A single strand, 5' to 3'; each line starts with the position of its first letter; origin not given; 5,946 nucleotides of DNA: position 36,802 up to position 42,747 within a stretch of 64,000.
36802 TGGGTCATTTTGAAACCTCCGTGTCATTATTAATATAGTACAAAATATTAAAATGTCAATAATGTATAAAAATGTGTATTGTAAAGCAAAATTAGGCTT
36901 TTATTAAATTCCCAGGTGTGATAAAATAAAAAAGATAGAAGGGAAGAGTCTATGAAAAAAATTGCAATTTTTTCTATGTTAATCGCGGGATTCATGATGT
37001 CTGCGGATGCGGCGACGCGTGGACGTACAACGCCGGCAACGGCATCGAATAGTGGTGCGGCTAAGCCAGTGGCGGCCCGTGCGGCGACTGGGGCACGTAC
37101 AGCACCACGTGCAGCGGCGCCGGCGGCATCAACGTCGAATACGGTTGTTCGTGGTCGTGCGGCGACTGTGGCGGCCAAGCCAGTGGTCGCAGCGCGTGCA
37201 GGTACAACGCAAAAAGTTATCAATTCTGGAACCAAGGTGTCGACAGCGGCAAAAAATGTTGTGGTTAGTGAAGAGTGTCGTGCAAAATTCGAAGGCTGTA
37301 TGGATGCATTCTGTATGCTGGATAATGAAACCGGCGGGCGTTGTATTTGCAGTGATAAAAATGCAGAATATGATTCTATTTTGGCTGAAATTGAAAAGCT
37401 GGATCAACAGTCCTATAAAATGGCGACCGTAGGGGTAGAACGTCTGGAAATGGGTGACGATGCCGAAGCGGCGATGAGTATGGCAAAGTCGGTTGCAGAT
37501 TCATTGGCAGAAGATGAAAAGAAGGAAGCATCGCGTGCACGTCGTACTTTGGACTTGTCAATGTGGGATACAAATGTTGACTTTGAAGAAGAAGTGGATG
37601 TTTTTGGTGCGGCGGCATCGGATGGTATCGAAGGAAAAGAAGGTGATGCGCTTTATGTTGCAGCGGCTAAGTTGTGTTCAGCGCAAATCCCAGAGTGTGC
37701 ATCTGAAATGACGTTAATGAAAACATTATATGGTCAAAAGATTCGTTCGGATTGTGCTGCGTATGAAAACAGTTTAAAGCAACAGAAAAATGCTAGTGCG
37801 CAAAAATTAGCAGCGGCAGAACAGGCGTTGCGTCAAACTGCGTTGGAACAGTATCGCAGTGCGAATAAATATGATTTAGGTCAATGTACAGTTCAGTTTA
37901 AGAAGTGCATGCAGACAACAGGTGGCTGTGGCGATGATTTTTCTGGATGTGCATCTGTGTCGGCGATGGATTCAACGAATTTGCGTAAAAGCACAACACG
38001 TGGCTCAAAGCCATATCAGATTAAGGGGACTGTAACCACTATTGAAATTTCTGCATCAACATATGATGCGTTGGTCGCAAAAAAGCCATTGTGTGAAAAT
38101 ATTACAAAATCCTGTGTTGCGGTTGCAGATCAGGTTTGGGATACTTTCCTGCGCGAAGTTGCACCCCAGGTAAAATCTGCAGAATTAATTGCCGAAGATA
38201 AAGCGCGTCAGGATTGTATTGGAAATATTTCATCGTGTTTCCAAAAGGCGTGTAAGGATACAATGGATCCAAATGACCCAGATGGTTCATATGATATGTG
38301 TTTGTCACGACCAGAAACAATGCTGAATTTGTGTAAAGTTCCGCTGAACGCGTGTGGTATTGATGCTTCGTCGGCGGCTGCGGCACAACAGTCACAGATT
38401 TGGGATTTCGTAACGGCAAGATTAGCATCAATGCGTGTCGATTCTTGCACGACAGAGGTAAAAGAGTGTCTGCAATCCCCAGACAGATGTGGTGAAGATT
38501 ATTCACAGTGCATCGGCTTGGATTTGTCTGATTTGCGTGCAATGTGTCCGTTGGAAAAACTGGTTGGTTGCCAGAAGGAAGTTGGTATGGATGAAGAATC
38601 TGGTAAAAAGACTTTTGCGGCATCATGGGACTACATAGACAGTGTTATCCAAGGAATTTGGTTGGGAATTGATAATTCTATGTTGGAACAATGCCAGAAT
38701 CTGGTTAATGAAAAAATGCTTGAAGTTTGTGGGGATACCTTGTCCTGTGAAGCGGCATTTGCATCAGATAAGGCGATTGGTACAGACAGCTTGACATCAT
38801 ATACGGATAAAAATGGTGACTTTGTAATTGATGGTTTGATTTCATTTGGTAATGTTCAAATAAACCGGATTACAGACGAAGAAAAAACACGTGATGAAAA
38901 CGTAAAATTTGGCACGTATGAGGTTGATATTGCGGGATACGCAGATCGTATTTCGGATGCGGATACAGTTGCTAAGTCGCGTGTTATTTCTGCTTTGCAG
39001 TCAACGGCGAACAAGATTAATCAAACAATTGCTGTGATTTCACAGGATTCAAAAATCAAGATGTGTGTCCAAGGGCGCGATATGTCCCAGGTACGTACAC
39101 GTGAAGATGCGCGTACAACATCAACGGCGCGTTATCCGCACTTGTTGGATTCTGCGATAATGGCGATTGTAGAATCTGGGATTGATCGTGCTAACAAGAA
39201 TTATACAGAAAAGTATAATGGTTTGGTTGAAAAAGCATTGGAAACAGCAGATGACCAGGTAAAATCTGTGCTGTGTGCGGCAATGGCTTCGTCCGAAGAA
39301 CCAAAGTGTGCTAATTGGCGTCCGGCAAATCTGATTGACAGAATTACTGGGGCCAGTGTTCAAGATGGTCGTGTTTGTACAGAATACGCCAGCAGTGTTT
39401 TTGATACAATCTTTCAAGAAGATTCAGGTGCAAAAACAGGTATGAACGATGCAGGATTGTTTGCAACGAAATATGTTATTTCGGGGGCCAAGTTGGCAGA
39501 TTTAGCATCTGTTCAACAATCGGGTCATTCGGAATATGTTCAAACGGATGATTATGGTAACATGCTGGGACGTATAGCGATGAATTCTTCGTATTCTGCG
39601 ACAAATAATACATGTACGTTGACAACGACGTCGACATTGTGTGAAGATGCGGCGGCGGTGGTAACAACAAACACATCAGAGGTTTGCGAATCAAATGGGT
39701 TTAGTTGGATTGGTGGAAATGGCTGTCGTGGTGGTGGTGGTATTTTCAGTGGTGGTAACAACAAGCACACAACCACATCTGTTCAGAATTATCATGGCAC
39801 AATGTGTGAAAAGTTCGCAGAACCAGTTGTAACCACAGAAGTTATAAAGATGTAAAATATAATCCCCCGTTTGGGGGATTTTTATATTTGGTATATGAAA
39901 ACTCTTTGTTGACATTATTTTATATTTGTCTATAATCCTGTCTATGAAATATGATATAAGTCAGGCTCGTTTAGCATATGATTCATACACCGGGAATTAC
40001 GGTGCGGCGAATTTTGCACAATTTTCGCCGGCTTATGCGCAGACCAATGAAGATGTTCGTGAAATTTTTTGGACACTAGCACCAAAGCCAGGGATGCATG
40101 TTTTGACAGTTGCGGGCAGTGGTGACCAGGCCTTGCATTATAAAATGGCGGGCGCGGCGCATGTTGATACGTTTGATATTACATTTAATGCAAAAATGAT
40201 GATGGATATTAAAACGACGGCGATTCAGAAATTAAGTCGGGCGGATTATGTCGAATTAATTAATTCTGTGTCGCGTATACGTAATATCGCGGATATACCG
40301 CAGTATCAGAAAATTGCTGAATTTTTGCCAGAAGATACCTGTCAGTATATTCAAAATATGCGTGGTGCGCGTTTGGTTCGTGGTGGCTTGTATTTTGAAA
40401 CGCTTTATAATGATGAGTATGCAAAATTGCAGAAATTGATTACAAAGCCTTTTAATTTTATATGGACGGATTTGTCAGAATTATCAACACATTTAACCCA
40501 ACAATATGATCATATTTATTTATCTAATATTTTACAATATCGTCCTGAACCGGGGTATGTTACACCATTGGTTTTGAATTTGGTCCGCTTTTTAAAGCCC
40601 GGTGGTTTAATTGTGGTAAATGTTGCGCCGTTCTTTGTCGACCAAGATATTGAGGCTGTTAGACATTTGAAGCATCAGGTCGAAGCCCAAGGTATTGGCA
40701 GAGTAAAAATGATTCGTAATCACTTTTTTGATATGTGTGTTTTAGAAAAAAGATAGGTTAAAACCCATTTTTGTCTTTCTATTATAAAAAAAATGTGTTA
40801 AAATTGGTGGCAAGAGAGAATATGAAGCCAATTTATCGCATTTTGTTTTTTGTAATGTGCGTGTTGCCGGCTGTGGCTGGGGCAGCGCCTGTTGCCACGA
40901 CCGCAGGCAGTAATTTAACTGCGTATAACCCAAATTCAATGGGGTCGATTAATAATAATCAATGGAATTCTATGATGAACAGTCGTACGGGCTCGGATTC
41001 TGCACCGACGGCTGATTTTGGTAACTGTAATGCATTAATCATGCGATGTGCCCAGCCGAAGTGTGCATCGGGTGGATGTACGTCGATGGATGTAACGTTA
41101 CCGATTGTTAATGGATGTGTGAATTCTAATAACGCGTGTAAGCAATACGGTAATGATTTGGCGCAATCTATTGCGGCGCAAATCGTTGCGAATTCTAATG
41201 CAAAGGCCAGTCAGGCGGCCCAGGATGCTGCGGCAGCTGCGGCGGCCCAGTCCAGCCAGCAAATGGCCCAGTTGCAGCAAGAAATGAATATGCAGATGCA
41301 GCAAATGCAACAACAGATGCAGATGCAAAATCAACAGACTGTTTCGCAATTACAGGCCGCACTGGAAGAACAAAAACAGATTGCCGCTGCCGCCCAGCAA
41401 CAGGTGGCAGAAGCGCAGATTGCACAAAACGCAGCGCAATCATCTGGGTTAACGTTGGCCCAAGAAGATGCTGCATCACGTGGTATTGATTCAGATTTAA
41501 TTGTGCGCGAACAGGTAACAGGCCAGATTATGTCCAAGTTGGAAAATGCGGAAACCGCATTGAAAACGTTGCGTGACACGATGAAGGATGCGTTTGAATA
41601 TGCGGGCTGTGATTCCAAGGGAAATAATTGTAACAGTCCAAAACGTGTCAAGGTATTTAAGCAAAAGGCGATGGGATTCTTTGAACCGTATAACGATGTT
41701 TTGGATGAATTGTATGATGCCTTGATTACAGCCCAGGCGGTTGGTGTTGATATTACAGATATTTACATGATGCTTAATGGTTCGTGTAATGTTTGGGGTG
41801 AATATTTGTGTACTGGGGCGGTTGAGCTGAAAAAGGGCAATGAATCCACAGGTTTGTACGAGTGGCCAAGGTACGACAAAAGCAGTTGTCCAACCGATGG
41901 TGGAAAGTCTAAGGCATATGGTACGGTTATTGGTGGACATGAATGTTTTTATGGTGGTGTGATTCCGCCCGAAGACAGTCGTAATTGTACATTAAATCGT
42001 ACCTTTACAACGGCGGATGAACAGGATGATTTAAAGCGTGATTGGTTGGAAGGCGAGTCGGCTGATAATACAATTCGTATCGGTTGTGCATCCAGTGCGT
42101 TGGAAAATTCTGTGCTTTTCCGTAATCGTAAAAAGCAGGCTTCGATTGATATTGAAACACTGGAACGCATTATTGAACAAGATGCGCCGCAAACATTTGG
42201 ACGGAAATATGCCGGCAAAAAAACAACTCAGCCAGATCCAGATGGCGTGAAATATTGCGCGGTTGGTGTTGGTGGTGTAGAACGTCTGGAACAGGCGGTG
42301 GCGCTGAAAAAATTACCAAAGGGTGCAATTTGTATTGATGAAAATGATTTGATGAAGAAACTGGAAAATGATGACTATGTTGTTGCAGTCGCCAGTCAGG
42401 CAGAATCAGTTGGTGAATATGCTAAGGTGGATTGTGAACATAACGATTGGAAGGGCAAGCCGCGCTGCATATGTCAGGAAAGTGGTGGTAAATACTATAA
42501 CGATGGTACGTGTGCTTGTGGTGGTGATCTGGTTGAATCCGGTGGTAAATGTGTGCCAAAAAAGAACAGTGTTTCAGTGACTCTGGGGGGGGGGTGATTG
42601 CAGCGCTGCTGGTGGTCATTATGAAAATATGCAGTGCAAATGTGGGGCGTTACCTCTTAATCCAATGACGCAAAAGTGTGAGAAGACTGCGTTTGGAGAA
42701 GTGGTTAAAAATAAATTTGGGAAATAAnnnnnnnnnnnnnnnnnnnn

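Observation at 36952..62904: Roughly 26-kb cluster of paralogous, modular Cys-rich secreted proteins with no family I can name: a candidate undescribed envelope or surface system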

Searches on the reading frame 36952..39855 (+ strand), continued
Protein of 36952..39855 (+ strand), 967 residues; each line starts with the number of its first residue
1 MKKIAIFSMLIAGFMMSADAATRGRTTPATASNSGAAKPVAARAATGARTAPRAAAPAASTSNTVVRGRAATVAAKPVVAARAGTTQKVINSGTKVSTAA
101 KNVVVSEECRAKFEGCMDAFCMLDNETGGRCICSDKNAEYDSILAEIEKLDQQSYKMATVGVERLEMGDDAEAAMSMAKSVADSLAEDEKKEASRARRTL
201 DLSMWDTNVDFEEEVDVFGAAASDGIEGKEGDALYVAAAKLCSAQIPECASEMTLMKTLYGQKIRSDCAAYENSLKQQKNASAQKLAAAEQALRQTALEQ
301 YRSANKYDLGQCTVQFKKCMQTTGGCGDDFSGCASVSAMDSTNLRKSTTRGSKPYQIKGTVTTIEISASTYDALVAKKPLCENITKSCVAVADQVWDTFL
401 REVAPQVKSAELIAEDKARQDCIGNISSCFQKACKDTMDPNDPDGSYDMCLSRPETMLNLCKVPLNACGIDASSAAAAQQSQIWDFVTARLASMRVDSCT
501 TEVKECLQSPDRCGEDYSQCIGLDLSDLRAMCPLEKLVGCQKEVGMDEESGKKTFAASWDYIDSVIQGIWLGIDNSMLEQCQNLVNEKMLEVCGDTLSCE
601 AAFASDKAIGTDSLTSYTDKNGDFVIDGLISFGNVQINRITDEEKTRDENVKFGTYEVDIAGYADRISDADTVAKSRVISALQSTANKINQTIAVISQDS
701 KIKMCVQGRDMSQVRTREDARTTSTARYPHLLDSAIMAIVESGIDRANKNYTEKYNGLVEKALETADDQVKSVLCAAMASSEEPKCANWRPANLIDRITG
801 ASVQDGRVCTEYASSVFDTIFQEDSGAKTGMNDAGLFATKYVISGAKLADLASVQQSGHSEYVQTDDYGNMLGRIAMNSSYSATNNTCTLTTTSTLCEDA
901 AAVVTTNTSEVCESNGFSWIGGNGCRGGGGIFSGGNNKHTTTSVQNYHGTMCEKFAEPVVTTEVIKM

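Call 81: search_dna_similar(query=window:36952-39855:+, collection=phages, mode=protein, max_evalue=0.001, max_rows=5)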
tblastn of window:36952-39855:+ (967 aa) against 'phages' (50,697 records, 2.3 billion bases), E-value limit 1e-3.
No match.

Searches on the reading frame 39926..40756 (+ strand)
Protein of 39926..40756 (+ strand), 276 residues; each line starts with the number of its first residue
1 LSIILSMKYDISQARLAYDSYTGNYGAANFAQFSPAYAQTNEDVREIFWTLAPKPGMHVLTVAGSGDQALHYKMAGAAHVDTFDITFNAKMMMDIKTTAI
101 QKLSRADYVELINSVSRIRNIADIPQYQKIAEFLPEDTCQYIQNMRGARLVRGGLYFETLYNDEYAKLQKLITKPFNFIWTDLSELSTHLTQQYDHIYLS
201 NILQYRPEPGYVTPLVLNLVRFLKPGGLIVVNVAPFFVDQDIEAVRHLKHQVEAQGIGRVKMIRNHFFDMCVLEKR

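Call 4: search_protein_families(library=pfam, proteins=[window:39926-40756:+], max_evalue=0.1)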
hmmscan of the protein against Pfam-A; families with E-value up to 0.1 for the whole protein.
window:39926-40756:+ (276 aa): 5 families
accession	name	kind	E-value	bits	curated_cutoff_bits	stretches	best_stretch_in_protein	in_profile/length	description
PF11899.13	DUF3419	-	1.3e-14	54.6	28.2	1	32-177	5-151/385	Protein of unknown function (DUF3419)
PF08242.18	Methyltransf_12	-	0.0031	18.6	30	1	172-229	47-98/98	Methyltransferase domain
PF08218.17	Citrate_ly_lig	-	0.0074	16.4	20.9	1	85-142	123-182/182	Citrate lyase ligase C-terminal domain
PF13649.12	Methyltransf_25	-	0.015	16.4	27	0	175-227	47-97/97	Methyltransferase domain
PF13847.12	Methyltransf_31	-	0.081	13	27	0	169-232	49-110/145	Methyltransferase domain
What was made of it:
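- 39926..40756 (+): Second DUF3419-like methyltransferase-fold protein (276 aa). PF11899 E=1.3e-14 (call 4).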

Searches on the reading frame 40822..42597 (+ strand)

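Call 3: search_protein_families(library=pfam, proteins=[window:40822-42597:+], max_evalue=0.1)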
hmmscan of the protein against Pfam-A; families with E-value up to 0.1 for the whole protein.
window:40822-42597:+ (591 aa): 3 families
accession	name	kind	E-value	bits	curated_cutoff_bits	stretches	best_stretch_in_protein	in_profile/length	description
PF03153.18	TFIIA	-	2.7e-05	24.8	36.2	1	89-243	131-295/415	Transcription factor IIA, alpha/beta subunit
PF03956.18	Lys_export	-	0.0052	16.8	23.8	1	80-103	143-166/190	Lysine exporter LysO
PF08537.15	NBP1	-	0.099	12.6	25.8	0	96-268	9-177/330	Fungal Nap binding protein NBP1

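Call 13: search_protein_families(library=ncbifam, proteins=[window:40822-42597:+], max_evalue=0.1)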
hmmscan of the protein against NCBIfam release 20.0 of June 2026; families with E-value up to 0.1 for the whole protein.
window:40822-42597:+ (591 aa): 1 family
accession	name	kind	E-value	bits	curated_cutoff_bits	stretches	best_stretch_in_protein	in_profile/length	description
NF008074.0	PRK10811.1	equivalog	0.093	10.4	908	0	72-235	820-972/1068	ribonuclease E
